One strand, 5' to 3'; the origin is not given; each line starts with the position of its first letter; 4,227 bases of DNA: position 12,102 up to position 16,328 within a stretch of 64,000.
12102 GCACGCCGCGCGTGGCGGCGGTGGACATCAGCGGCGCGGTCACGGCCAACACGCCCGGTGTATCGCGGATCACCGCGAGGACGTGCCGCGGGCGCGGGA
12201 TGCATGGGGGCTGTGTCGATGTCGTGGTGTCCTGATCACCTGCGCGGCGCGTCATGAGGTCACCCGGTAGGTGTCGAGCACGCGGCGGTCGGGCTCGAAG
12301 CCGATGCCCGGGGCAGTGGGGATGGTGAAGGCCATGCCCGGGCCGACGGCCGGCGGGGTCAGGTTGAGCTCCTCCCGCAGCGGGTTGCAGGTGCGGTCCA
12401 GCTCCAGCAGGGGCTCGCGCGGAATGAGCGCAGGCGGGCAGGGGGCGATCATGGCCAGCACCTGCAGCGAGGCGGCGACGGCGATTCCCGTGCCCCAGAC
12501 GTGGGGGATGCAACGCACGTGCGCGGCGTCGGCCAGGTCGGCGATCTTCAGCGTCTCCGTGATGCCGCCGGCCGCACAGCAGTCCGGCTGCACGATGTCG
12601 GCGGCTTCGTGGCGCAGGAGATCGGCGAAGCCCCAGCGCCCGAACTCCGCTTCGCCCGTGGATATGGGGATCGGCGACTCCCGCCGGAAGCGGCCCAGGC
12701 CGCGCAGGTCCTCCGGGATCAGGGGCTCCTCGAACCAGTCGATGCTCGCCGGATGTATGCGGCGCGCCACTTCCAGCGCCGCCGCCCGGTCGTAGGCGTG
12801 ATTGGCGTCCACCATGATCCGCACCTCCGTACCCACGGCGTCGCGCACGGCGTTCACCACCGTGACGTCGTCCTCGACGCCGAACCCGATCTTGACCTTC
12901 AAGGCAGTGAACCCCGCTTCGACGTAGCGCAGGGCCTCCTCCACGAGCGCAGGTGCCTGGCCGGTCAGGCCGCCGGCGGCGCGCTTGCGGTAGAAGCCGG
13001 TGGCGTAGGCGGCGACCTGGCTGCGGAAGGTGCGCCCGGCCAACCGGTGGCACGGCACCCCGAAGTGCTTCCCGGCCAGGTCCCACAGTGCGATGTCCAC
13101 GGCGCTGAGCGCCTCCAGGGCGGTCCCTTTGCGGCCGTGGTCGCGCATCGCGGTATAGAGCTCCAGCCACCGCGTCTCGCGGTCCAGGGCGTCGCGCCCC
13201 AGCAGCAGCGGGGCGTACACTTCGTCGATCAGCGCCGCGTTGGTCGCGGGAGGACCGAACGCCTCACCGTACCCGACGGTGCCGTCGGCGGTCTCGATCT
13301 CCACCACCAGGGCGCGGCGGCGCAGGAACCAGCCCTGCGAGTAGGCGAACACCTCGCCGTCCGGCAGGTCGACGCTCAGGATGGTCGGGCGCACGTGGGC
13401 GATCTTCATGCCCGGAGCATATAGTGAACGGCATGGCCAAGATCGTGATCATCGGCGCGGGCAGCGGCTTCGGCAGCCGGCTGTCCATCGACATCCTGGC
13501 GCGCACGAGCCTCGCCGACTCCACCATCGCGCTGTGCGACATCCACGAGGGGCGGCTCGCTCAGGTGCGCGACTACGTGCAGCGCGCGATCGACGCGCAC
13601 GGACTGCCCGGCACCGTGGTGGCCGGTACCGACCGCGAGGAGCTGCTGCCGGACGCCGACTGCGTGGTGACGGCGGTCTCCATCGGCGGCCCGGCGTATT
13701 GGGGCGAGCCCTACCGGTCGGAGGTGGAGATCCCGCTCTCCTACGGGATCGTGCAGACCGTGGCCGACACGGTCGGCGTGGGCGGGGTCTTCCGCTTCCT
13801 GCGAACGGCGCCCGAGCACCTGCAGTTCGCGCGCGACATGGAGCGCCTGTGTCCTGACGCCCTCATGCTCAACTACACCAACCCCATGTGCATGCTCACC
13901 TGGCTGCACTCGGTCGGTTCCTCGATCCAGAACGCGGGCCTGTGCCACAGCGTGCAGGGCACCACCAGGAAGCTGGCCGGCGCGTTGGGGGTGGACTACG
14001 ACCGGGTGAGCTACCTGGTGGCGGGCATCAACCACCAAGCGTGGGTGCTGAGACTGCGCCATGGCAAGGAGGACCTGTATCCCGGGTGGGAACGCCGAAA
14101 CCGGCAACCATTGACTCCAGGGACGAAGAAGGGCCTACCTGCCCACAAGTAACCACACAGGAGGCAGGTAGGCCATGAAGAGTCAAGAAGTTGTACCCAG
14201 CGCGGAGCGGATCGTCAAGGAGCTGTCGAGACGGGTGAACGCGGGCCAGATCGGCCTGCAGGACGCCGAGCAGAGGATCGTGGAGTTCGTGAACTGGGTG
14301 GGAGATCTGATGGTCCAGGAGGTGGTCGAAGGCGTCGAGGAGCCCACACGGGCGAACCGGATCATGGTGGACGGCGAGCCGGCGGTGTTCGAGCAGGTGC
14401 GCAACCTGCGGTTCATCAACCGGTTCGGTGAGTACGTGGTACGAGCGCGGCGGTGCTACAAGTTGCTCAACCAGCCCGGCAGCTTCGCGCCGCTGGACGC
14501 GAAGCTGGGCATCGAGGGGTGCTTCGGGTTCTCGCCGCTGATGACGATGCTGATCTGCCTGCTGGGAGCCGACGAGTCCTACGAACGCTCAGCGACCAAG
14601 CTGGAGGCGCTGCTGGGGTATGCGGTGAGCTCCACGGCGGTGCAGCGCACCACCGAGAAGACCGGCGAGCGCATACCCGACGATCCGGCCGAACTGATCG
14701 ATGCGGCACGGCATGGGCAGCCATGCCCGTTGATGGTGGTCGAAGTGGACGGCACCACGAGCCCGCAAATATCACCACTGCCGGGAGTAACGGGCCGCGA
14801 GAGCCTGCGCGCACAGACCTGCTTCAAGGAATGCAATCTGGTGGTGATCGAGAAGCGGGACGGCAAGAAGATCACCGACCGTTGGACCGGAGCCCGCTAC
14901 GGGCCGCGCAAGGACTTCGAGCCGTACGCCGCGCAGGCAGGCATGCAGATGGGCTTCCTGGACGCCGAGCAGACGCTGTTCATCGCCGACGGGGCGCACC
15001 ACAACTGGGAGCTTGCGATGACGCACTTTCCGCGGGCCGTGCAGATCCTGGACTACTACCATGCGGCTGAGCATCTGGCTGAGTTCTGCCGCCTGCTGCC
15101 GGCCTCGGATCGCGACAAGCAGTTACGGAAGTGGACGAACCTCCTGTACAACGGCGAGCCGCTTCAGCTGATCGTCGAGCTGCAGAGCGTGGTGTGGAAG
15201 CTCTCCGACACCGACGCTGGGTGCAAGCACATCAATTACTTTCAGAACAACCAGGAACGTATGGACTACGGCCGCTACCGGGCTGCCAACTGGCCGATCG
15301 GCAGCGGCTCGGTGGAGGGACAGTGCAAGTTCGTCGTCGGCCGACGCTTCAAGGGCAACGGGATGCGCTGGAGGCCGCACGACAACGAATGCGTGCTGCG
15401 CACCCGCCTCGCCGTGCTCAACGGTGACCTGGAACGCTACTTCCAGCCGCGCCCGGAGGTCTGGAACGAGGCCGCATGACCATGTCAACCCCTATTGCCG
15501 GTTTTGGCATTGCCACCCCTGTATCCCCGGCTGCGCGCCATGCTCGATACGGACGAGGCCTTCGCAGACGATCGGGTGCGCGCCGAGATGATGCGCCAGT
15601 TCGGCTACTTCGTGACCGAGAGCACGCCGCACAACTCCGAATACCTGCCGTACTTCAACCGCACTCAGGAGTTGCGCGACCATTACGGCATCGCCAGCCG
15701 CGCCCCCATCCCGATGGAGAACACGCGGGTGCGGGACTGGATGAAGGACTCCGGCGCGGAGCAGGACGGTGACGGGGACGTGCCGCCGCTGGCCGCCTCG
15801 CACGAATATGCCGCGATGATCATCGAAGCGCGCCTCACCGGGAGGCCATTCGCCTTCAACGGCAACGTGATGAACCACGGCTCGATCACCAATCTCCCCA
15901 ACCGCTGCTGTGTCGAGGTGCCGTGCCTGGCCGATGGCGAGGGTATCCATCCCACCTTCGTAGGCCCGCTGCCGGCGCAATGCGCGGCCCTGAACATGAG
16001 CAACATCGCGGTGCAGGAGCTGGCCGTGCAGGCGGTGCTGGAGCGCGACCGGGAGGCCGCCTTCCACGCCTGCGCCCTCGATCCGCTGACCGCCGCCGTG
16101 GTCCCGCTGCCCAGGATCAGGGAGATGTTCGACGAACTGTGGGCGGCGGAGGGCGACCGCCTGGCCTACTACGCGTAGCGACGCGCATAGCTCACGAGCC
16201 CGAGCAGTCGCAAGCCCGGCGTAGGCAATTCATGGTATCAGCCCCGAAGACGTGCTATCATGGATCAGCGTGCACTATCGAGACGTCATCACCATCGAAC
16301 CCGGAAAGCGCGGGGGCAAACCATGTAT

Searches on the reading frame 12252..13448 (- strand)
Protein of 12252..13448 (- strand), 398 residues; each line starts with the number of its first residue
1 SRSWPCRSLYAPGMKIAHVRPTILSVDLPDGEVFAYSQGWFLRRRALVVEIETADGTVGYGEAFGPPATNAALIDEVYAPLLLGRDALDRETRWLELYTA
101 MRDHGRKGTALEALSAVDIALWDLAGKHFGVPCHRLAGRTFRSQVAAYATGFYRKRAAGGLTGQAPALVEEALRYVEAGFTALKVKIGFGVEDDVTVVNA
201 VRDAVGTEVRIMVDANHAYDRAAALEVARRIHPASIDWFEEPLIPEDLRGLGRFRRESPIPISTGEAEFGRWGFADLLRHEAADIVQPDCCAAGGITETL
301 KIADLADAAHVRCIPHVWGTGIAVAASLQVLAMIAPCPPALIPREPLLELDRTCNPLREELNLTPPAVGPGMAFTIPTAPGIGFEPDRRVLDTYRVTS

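Call 45: search_protein_families(library=pfam, proteins=[window:12252-13448:-], max_evalue=0.001)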
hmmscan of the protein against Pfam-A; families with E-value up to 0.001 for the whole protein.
window:12252-13448:- (398 aa): 2 families
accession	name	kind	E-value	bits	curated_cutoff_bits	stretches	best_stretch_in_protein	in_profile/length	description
PF13378.12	MR_MLE_C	-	6.1e-63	212.9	29.4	1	168-389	2-218/219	Enolase C-terminal domain-like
PF02746.21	MR_MLE_N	-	1.5e-13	51.5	22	1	45-138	27-117/117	Mandelate racemase / muconate lactonizing enzyme, N-terminal domain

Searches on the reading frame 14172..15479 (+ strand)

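Call 45: search_protein_families(library=pfam, proteins=[window:14172-15479:+], max_evalue=0.001)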
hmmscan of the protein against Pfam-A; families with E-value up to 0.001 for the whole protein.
window:14172-15479:+ (435 aa): 1 family
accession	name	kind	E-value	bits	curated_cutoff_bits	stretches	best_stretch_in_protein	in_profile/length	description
PF06782.17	UPF0236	-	5e-05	22.7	24.3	0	28-165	7-142/400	Uncharacterised protein family (UPF0236)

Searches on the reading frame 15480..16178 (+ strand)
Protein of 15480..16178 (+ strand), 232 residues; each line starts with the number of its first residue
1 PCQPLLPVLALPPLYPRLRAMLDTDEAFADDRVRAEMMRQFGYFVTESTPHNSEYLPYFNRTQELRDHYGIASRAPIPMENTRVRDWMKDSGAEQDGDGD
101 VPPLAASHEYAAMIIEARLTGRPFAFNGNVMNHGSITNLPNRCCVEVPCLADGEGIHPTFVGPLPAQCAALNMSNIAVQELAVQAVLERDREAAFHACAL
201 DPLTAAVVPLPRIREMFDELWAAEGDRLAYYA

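Call 45: search_protein_families(library=pfam, proteins=[window:15480-16178:+], max_evalue=0.001)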
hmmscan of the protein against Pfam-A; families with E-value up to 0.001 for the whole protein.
window:15480-16178:+ (232 aa): 1 family
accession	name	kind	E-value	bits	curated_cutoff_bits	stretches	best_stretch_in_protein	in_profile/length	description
PF11975.13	Glyco_hydro_4C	-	6.4e-46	157.4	24.1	1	14-204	20-211/211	Family 4 glycosyl hydrolase C-terminal domain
